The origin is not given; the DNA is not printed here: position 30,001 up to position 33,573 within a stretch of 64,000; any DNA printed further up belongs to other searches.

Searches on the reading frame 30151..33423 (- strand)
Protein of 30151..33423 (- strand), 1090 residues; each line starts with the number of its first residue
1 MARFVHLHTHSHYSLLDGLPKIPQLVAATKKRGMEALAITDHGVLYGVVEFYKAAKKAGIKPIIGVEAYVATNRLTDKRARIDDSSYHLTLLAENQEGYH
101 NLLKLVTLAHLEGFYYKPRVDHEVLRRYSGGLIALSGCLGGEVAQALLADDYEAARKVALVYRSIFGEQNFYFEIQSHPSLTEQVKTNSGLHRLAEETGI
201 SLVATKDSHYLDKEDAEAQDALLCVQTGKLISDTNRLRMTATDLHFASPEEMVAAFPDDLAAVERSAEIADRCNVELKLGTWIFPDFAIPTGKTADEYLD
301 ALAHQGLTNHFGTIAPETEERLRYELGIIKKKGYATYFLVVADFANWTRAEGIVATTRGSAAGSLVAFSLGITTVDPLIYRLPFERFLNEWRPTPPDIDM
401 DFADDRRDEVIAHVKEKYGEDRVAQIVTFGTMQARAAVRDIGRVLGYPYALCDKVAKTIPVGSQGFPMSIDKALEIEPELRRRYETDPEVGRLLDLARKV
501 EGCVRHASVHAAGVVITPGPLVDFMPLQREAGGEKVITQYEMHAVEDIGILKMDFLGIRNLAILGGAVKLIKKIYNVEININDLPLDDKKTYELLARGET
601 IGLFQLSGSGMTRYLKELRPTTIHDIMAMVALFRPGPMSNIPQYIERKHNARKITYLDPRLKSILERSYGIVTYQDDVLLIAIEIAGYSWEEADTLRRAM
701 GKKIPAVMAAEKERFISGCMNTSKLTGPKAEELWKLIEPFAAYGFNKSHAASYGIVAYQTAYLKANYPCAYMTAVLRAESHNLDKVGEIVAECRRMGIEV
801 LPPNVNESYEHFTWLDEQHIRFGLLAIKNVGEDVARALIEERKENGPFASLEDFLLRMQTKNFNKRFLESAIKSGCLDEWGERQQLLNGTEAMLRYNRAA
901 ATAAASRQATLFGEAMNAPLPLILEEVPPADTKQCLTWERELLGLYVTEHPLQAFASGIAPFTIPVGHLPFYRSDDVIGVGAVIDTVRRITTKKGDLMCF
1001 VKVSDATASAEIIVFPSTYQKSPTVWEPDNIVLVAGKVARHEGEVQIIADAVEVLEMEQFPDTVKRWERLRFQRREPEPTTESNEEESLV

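Call 7: search_protein_families(library=ncbifam, proteins=[window:30151-33423:-])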
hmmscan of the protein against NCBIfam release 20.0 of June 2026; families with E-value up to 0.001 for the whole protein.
window:30151-33423:- (1090 aa): 15 families
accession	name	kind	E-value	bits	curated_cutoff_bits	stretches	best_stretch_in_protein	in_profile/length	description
NF005298.0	PRK06826.1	equivalog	0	1300.4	1260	1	2-1059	3-1076/1151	DNA polymerase III subunit alpha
NF004226.0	PRK05673.1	equivalog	0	1250.5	1002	1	3-1059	5-1066/1146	DNA polymerase III subunit alpha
TIGR00594.1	polc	superfamily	0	1170.3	434.35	1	4-1015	1-1022/1022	DNA polymerase III subunit alpha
NF005617.0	PRK07374.1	equivalog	0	1025.9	1653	1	3-1056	2-1081/1170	DNA polymerase III subunit alpha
NF005377.0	PRK06920.1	equivalog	1e-282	940.8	1806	1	3-1057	2-1025/1108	DNA polymerase III subunit alpha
NF007079.0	PRK09532.1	equivalog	1.3e-209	698.5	1525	1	4-748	3-779/876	DNA polymerase III subunit alpha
NF004225.0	PRK05672.1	subfamily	1.7e-194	648.8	939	1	2-1058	4-1035/1047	error-prone DNA polymerase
NF005516.0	PRK07135.1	equivalog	7.4e-186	620.2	1084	2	261-1022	194-944/974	DNA polymerase III DnaE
NF005582.0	PRK07279.1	equivalog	1.9e-180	602.3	1279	2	201-1060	149-969/1033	DNA polymerase III subunit alpha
NF004550.0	PRK05898.1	equivalog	6.4e-171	570.8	1182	2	201-888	136-818/971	DNA polymerase III subunit alpha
NF005616.0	PRK07373.1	equivalog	2.6e-75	253.7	646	1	741-1056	34-361/449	DNA polymerase III subunit alpha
NF001688.0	PRK00448.1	equivalog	2.8e-73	247.2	873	4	84-378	612-913/1445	PolC-type DNA polymerase III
TIGR01405.1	polC_Gram_pos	equivalog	6.9e-64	216.1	1043.45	3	84-378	378-678/1211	DNA polymerase III subunit alpha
NF041577.1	nside_bi_sphtase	equivalog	6.5e-08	32.1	400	1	5-72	4-69/276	3',5'-nucleoside bisphosphate phosphatase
NF006251.0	PRK08392.1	equivalog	0.00066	19.2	212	0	6-70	3-72/216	hypothetical protein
